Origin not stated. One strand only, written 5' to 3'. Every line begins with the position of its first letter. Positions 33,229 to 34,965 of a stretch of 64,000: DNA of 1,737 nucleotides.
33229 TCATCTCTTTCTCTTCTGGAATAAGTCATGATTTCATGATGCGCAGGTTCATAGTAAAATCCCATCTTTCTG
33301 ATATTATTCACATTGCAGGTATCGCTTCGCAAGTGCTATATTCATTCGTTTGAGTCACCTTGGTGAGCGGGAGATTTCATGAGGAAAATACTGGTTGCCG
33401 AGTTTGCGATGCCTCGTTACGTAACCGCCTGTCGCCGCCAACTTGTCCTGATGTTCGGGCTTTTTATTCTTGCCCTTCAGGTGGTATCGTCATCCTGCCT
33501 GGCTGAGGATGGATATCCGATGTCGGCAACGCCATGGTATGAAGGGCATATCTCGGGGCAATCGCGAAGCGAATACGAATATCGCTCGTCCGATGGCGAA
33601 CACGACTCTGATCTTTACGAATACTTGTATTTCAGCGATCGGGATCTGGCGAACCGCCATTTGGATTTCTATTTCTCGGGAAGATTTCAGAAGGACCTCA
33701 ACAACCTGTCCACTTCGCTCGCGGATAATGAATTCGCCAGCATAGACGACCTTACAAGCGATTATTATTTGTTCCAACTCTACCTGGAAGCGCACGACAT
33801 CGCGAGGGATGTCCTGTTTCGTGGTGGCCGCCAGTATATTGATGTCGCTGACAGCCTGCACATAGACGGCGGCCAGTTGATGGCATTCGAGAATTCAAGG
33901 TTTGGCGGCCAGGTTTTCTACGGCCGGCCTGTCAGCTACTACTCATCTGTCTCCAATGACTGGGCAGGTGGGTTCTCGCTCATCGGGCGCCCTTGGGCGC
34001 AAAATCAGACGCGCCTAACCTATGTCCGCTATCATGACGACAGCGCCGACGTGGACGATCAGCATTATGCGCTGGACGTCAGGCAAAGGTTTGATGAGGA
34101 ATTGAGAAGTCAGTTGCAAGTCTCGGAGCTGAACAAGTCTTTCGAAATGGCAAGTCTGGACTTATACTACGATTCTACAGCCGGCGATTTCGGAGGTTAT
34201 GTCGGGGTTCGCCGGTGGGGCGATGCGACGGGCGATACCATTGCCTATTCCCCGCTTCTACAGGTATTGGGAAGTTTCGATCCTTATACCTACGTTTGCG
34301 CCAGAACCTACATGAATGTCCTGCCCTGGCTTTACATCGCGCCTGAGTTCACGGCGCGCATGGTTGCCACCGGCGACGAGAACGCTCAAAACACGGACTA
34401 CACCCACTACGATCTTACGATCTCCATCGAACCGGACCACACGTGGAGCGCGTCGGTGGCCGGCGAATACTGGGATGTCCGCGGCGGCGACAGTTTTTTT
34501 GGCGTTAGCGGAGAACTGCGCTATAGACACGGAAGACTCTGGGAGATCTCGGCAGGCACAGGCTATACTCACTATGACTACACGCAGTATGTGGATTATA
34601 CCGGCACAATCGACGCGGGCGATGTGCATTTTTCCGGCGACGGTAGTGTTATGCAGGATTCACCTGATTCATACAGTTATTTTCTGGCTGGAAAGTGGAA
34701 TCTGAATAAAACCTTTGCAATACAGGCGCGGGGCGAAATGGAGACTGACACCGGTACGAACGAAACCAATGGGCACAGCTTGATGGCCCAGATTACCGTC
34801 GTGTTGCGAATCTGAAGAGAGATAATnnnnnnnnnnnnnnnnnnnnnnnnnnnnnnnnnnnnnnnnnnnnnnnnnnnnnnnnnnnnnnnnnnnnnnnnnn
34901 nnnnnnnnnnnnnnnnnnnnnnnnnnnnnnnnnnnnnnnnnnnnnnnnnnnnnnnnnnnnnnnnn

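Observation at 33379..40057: Candidate undescribed porin-cytochrome electron conduit inserted inside the heme-biosynthesis locus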

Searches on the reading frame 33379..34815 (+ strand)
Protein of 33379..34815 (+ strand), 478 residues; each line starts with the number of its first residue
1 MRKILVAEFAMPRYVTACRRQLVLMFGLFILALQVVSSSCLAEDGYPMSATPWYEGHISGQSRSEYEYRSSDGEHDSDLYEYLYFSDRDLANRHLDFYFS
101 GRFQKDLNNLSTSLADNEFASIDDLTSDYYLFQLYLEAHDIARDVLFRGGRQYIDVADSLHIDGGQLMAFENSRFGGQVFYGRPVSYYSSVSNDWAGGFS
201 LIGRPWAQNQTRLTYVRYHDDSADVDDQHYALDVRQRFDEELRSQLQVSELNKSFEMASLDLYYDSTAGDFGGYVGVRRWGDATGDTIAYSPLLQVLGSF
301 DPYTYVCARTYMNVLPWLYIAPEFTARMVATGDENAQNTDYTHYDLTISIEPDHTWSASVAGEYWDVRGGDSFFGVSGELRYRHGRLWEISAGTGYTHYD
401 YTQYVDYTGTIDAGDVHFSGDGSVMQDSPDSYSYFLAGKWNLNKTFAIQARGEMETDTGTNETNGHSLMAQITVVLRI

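Call 4: search_protein_families(library=pfam, proteins=[window:33379-34815:+], max_evalue=1)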
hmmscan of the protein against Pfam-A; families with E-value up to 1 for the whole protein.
window:33379-34815:+ (478 aa): 0 families

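Call 5: search_protein_families(library=ncbifam, proteins=[window:33379-34815:+], max_evalue=1)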
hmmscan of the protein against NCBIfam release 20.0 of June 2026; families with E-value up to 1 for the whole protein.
window:33379-34815:+ (478 aa): 0 families

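Call 6: find_homologous_proteins(query=window:33379-34815:+)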
Query window:33379-34815:+ (478 aa): 39 proteins with E <= 0.001 among 5137 candidates.
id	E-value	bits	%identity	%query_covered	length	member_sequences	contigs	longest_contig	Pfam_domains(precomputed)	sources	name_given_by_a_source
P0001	0.0e+0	1102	100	100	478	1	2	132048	-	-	-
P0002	8.0e-189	647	65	90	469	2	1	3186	-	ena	-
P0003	4.6e-167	575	54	100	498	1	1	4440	-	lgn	-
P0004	6.8e-158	545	53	97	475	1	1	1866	-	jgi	jgi:hypothetical protein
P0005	8.2e-158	545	53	97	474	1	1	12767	-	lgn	-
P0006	5.0e-157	542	55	95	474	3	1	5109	-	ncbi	ncbi:MAG: hypothetical protein WCN95_12040 [bacterium]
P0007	6.4e-155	535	52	96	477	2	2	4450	-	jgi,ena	-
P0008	1.3e-154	534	52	96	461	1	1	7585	-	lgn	-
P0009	2.8e-140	487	54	85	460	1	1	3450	-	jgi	jgi:hypothetical protein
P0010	1.0e-126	442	47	91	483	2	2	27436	-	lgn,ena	-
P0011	3.4e-109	385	43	96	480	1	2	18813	-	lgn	-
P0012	2.3e-106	375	44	93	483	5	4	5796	-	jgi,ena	-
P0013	3.2e-104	368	43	91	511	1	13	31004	-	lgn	-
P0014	7.2e-104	367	46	81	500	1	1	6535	-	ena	-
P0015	6.4e-103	364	45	81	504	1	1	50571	-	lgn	-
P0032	2.1e-93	333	43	88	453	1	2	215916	-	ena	-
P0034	3.1e-83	299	41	83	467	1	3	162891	-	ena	-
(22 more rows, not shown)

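Call 8: find_encoding_contigs(protein=P0032, flank=10000, max_places=2)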
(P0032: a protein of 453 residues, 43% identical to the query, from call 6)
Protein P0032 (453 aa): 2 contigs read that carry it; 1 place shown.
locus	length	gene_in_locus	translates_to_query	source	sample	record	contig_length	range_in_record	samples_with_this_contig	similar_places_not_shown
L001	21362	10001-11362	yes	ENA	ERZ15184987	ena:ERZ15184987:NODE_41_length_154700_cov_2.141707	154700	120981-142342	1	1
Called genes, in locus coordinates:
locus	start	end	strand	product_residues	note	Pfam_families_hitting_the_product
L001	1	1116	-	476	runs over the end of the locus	PF28494:GlyRS_ins_1 (faint), PF00587:tRNA-synt_2b, PF03129:HGTP_anticodon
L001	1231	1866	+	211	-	PF02163:Peptidase_M50 (weak)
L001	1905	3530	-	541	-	PF00009:GTP_EFTU, PF01926:MMR_HSR1 (weak), PF22042:EF-G_D2, PF16658:RF3_C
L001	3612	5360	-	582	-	-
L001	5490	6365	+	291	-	PF10672:Methyltrans_SAM (weak), PF03602:Cons_hypoth95 (faint)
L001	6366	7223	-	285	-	PF06750:A24_N_bact, PF01478:Peptidase_A24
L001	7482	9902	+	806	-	PF14522:Cytochrome_C7 (faint), PF22113:Mtrc-MtrF_II-IV_dom, PF18884:TSP3_bac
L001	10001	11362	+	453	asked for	-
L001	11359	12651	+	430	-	PF14522:Cytochrome_C7, PF14537:Cytochrom_c3_2 (faint)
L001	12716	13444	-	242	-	-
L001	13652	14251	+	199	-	PF22113:Mtrc-MtrF_II-IV_dom (weak), PF09699:Paired_CXXCH_1 (faint), PF14522:Cytochrome_C7 (faint), PF13435:Cytochrome_C554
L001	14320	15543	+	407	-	PF05140:ResB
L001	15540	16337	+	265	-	PF01578:Cytochrom_C_asm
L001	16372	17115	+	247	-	-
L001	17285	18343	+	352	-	PF01408:GFO_IDH_MocA, PF22725:GFO_IDH_MocA_C3, PF02894:GFO_IDH_MocA_C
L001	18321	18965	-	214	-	PF21948:LplA-B_cat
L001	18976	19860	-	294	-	PF00348:polyprenyl_synt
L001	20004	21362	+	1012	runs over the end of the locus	PF07517:SecA_DEAD, PF01043:SecA_PP_bind, PF21090:P-loop_SecA, PF07516:SecA_SW, PF02810:SEC-C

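Call 9: find_encoding_contigs(protein=P0034, flank=10000, max_places=2)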
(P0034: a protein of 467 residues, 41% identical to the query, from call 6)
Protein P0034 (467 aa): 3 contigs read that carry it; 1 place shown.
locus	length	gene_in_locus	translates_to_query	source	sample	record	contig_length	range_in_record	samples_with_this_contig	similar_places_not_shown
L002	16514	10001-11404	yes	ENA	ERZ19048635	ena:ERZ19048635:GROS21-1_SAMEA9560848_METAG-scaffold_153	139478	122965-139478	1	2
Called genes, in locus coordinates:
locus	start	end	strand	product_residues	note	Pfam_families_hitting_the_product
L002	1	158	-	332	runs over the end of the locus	PF22451:NirdL-like_HTH, PF17805:AsnC_trans_reg2, PF22451:NirdL-like_HTH, PF17805:AsnC_trans_reg2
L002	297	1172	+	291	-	-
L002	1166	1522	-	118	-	PF11756:YgbA_NO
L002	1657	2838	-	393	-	PF04055:Radical_SAM, PF13186:SPASM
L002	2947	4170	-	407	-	PF04055:Radical_SAM, PF13353:Fer4_12 (weak)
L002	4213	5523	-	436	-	PF05201:GlutR_N, PF01488:Shikimate_DH, PF13241:NAD_binding_7 (weak), PF00745:GlutR_dimer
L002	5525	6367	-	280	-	PF01578:Cytochrom_C_asm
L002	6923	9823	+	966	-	PF07679:I-set (faint), PF13895:Ig_2 (faint), PF13927:Ig_3 (faint), PF09699:Paired_CXXCH_1 (faint), PF13435:Cytochrome_C554 (faint), PF14522:Cytochrome_C7 (faint), PF22113:Mtrc-MtrF_II-IV_dom (weak)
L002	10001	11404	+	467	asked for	-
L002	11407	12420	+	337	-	PF02085:Cytochrom_CIII (faint), PF14522:Cytochrome_C7 (weak), PF14537:Cytochrom_c3_2 (faint), PF22113:Mtrc-MtrF_II-IV_dom (weak)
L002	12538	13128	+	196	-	PF22113:Mtrc-MtrF_II-IV_dom (weak), PF14522:Cytochrome_C7 (faint), PF13435:Cytochrome_C554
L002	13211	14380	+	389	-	PF05140:ResB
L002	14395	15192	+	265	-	PF01578:Cytochrom_C_asm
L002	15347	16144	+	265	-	-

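Call 10: find_encoding_contigs(protein=P0015, flank=10000, max_places=2)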
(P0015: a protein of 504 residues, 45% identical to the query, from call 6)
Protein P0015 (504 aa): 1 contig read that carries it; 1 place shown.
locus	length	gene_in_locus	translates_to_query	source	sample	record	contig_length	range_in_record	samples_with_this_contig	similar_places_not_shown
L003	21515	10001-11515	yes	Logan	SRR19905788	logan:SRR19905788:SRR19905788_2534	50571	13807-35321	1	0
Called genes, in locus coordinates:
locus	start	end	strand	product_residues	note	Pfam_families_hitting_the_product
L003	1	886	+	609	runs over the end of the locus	PF09852:DUF2079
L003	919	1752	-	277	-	PF03446:NAD_binding_2, PF14833:NAD_binding_11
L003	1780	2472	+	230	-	PF00730:HhH-GPD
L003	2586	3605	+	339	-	-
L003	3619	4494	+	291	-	-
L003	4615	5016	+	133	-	PF13560:HTH_31 (weak), PF01381:HTH_3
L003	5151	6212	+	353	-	PF05201:GlutR_N, PF02826:2-Hacid_dh_C (faint), PF01488:Shikimate_DH, PF13241:NAD_binding_7 (weak), PF03435:Sacchrp_dh_NADP (faint), PF03807:F420_oxidored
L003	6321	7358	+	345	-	PF08450:SGL (faint), PF17170:DUF5128 (faint), PF25021:TEN_NHL (faint), PF01436:NHL (weak)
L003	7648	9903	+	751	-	PF14522:Cytochrome_C7 (faint), PF22113:Mtrc-MtrF_II-IV_dom (faint), PF18884:TSP3_bac (faint)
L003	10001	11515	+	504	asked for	-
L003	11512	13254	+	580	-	-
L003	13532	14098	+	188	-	-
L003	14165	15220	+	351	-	PF00195:Chal_sti_synt_N, PF08392:FAE1_CUT1_RppA, PF08545:ACP_syn_III (faint), PF02797:Chal_sti_synt_C, PF08541:ACP_syn_III_C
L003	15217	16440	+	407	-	PF01266:DAO (weak), PF01494:FAD_binding_3, PF07992:Pyr_redox_2 (faint), PF12831:FAD_oxidored (weak), PF13450:NAD_binding_8 (faint)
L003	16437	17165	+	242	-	PF01209:Ubie_methyltran, PF13489:Methyltransf_23, PF05175:MTS (weak), PF13847:Methyltransf_31, PF02390:Methyltransf_4 (faint), PF08241:Methyltransf_11, PF08242:Methyltransf_12, PF13649:Methyltransf_25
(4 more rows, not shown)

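Call 15: find_related_loci(query=A2, collection=genome_contigs, flank=10000)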
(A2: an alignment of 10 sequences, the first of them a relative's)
Query A2 (478 aa) in genome_contigs; peptide patterns used: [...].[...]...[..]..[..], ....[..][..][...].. (x = any residue, [..] = any of these).
69 stretches matched a pattern; 34 encode a relative of the query (tblastn E <= 1e-3); 34 distinct loci.
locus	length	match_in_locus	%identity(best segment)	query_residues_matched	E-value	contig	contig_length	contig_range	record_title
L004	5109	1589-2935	55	25-477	2e-161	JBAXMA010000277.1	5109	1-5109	MAG: bacterium isolate ELA441 MAG441_277, whole genome shotgun sequence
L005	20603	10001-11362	43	15-462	2e-110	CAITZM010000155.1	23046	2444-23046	MAG: uncultured Lentisphaerae bacterium isolate LJ_bin-4696 genome assembly, contig: bin-4696:155/191, whole genome shot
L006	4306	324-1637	44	18-458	4e-111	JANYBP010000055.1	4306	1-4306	MAG: bacterium isolate GL140_6_metabat_212 GL140_6_k141_406009, whole genome shotgun sequence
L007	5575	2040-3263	44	58-462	7e-108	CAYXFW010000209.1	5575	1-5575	MAG TPA_asm: uncultured Verrucomicrobiota bacterium isolate SRP256446_co1_32 genome assembly, contig: NODE_10317_length_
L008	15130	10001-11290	43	26-457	3e-106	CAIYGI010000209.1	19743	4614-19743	uncultured bacterium isolate MJ-time_bin-3222 genome assembly, contig: bin-3222:209/347, whole genome shotgun sequence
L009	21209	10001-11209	44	58-458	2e-106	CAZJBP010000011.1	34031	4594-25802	MAG TPA_asm: uncultured Victivallales bacterium isolate SRP272421_co2_603 genome assembly, contig: NODE_2709_length_3403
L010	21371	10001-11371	40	9-478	1e-105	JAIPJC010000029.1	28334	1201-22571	MAG: Kiritimatiellales bacterium isolate Tobar13m-G50 Tobar13m-C1892, whole genome shotgun sequence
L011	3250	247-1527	43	28-455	6e-108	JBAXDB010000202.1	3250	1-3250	MAG: bacterium isolate ELA208 MAG208_202, whole genome shotgun sequence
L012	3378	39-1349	40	11-458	3e-107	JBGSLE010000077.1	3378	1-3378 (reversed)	MAG: Pontiella sp. isolate JTS-AC199 k141_1169337, whole genome shotgun sequence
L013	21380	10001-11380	42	1-462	1e-104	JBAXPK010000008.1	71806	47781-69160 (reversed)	MAG: bacterium isolate ELA529 MAG529_8, whole genome shotgun sequence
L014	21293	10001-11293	44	21-452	3e-104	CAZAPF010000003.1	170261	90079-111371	MAG TPA_asm: uncultured Verrucomicrobiota bacterium isolate binchicken_co141_199 genome assembly, contig: NODE_160_lengt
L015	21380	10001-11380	40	11-476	8e-102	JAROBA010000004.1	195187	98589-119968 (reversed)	Pontiellaceae bacterium B1224 scaffold_4_length=195188, whole genome shotgun sequence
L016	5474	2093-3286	43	63-457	2e-101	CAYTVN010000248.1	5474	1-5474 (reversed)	MAG TPA_asm: uncultured Verrucomicrobiota bacterium isolate SRP173033_co1_159 genome assembly, contig: NODE_41327_length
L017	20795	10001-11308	41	9-452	9e-101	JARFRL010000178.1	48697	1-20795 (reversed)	MAG: Pontiella desulfatans isolate MAG_Ve_Sed_49 k141_3768392, whole genome shotgun sequence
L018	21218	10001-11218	44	52-457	1e-99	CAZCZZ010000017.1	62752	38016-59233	MAG TPA_asm: uncultured Verrucomicrobiota bacterium isolate SRP173033_co1_366 genome assembly, contig: NODE_597_length_6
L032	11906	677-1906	25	27-418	1e-12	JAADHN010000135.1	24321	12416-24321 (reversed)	MAG: Kiritimatiellota bacterium isolate M_MetaBat.195 contig-127_2666, whole genome shotgun sequence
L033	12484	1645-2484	27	133-407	2e-10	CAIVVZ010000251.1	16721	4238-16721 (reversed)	MAG: uncultured Desulfobacteraceae bacterium isolate AlinenLipids_bin-9448 genome assembly, contig: bin-9448:251/658, wh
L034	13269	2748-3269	30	133-303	1e-9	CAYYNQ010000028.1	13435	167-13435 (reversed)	MAG TPA_asm: uncultured Candidatus Sumerlaeota bacterium isolate SRP092796_co2_603 genome assembly, contig: k141_1399619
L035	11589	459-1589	22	18-407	3e-9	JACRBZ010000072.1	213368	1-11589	MAG: Deltaproteobacteria bacterium isolate NC_groundwater_1633_Pr3_B-0.1um_51_17 SR-2_scaffold_141_2429179, whole genome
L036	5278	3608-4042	28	137-275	1e-4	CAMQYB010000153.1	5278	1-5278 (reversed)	MAG TPA_asm: uncultured Deferribacteraceae bacterium isolate ERR3139990_bin.6_metaWRAP_v1.3_MAG genome assembly, contig:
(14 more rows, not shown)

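Call 22: predict_structure(alignment_id=A1)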
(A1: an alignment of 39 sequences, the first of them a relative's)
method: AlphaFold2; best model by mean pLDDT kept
length: 478 residues; sequences in the alignment: 39
mean_pLDDT: 81.2   pTM: 0.73
mean pLDDT of the five models: 81.2, 80.7, 79.5, 79.5, 75.1
residues with pLDDT >= 90: 245; 70-90: 112; 50-70: 71; < 50: 50
segments of 3 or more residues with pLDDT < 50: 1-16, 37-44, 404-426
pLDDT, mean of each block of 10 residues (from residue 1): 40 50 73 55 47 77 94 86 93 92 84 61 68 94 94 88 95 92 75 87 89 94 90 95 96 92 95 96 71 61 94 95 93 71 96 95 89 92 95 90 45 38 53 93 93 80 71 93
secondary structure, 60 per line:
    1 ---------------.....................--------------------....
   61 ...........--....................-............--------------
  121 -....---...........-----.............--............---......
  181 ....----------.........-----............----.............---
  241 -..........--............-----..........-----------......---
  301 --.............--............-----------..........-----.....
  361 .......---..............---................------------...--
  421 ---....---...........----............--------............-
elements in order: H16-36 E57-71 E74-89 H90-93 E95-106 H122-125 E129-139 E145-154 E160-171 E175-184 E195-203 E209-220 E225-237 E242-251 E254-265 E271-280 H292-297 E303-315 E318-329 E341-350 E356-367 E371-384 E388-403 E416-418 E424-427 E431-441 E446-457 E466-477

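Call 25: fold_search(model_id=the predicted structure, library=pdb)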
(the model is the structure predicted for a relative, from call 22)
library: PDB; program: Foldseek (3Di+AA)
matches with E <= 10: 849; with E <= 0.001: 320
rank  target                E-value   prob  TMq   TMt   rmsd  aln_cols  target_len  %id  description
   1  5ldt_A                1.1e-09  1.00  0.38  0.44  11.9       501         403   10  Crystal Structures of MOMP from Campylobacter jejuni (released 2016-10-26)
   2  5ldv                  1.8e-09  1.00  0.38  0.43  11.8       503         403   10  Crystal Structures of MOMP from Campylobacter jejuni (released 2016-10-26)
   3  3rbh_C                2.0e-09  1.00  0.37  0.41  12.3       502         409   10  Structure of alginate export protein AlgE from Pseudomonas aeruginosa (released 2011-07-27)
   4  9fy9_D                2.8e-09  1.00  0.38  0.29  15.5       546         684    8  Cryo-EM structure of the type 1 chaperone-usher pilus FimD-tip complex (FimDHGFC) - Conformer 1 (released 2025-06-04)
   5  3rbh_A                3.1e-09  1.00  0.36  0.39  14.9       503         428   11  Structure of alginate export protein AlgE from Pseudomonas aeruginosa (released 2011-07-27)
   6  3rbh_D                3.9e-09  1.00  0.36  0.41  12.7       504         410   11  Structure of alginate export protein AlgE from Pseudomonas aeruginosa (released 2011-07-27)
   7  8q2o                  6.0e-09  1.00  0.37  0.38  14.6       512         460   10  Structure of alginate transporter AlgE from P. aeruginosa PAO1 by using Se-MAG for the the lipid cubic phase crystalliza (released 2024-05-15)
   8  4b61_A                6.3e-09  1.00  0.36  0.39  15.3       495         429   12  In meso structure of alginate transporter, AlgE, from Pseudomoas aeruginosa, PAO1. Crystal form 3. (released 2013-07-17)
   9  4azl_B                6.3e-09  1.00  0.36  0.39  14.0       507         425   11  In meso structure of alginate transporter, AlgE, from Pseudomoas aeruginosa, PAO1, crystal form 2. (released 2013-07-03)
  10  9fxs_D                8.0e-09  1.00  0.43  0.33  16.5       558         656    9  Cryo-EM structure of the type 1 pilus complex including pilus rod and FimI-bound assembly platform after incorporation (released 2025-06-04)
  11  8pz4                  8.0e-09  1.00  0.35  0.36  15.0       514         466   11  Structure of alginate transporter, AlgE, solved at wavelength 2.755 A (released 2023-10-25)
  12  8rqp                  8.7e-09  1.00  0.36  0.37  15.2       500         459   11  In meso structure of the alginate exporter, AlgE, from Pseudomonas aeruginosa in 7.10 monoacylglycerol (released 2024-04-03)
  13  4b61_B                1.1e-08  1.00  0.36  0.38  14.8       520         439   10  In meso structure of alginate transporter, AlgE, from Pseudomoas aeruginosa, PAO1. Crystal form 3. (released 2013-07-17)
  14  4azl_A                1.1e-08  1.00  0.36  0.39  14.1       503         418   10  In meso structure of alginate transporter, AlgE, from Pseudomoas aeruginosa, PAO1, crystal form 2. (released 2013-07-03)
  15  4xnl                  1.2e-08  1.00  0.34  0.38  14.6       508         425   10  X-ray structure of AlgE2 (released 2015-06-03)
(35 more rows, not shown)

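Call 36: search_solved_structures(query=A1, max_evalue=10)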
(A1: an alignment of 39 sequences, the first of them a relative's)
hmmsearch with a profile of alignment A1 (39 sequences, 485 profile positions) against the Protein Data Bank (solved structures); distinct sequences matched with E-value up to 10: 4.
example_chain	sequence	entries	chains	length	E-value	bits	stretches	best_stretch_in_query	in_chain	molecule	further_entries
8ofs_A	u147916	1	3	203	0.066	15.2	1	312-385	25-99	Fiber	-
6stu_A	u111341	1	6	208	0.068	15.2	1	312-385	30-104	Fiber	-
6qpn_A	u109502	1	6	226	0.082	14.9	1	312-385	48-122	Fiber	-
6qpo_A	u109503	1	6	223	0.17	13.8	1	334-385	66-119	Fiber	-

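Call 38: search_protein_representatives(alignment_id=A1)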
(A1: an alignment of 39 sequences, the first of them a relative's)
Query: 39 sequences, 485 profile positions. Proteins with E-value up to 0.001 (for the whole library): 614; up to 1e-10: 434; up to 1e-30: 93. The best 150 are listed.
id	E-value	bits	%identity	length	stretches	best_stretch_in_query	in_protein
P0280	8.5e-207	704.2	-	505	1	18-485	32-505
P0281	2.6e-203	692.7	-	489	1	16-485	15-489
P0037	1.0e-168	578.6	-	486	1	17-485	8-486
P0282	8.8e-167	572.2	-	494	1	17-485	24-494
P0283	1.0e-166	572.0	-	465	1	54-485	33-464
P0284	3.7e-156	537.2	-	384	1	107-485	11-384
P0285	4.6e-126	437.9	-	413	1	60-433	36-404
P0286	2.4e-120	419.1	-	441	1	54-485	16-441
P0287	9.9e-115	400.5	-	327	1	164-485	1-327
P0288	1.1e-101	357.6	-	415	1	67-485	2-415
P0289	1.7e-101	356.9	-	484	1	66-485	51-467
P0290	1.8e-86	307.3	-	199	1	287-485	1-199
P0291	2.0e-84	300.6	-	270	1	177-445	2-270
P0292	1.0e-83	298.3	-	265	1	221-485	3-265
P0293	2.2e-81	290.6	-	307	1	57-254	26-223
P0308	1.1e-41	159.7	-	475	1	49-470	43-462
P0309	3.3e-41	158.1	-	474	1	63-482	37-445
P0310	7.3e-40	153.6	-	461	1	28-468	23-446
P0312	2.7e-38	148.4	-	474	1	44-485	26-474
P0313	4.6e-38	147.7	-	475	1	30-472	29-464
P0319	1.6e-36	142.6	-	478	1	45-476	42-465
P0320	2.6e-36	141.9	-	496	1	76-471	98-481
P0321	4.8e-36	141.0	-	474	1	25-471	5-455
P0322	6.9e-36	140.5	-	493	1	19-465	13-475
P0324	3.3e-35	138.3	-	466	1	21-469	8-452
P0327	5.4e-35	137.6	-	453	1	56-473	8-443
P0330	1.4e-34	136.2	-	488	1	38-480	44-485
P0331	1.5e-34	136.2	-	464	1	65-477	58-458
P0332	1.5e-34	136.1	-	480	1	37-473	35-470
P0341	2.2e-33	132.3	-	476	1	18-485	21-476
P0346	6.5e-33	130.7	-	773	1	67-477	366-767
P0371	1.0e-30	123.5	-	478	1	55-484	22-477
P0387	4.0e-29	118.2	-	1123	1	11-465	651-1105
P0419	8.3e-27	110.6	-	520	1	22-485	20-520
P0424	1.9e-26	109.4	-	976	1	64-410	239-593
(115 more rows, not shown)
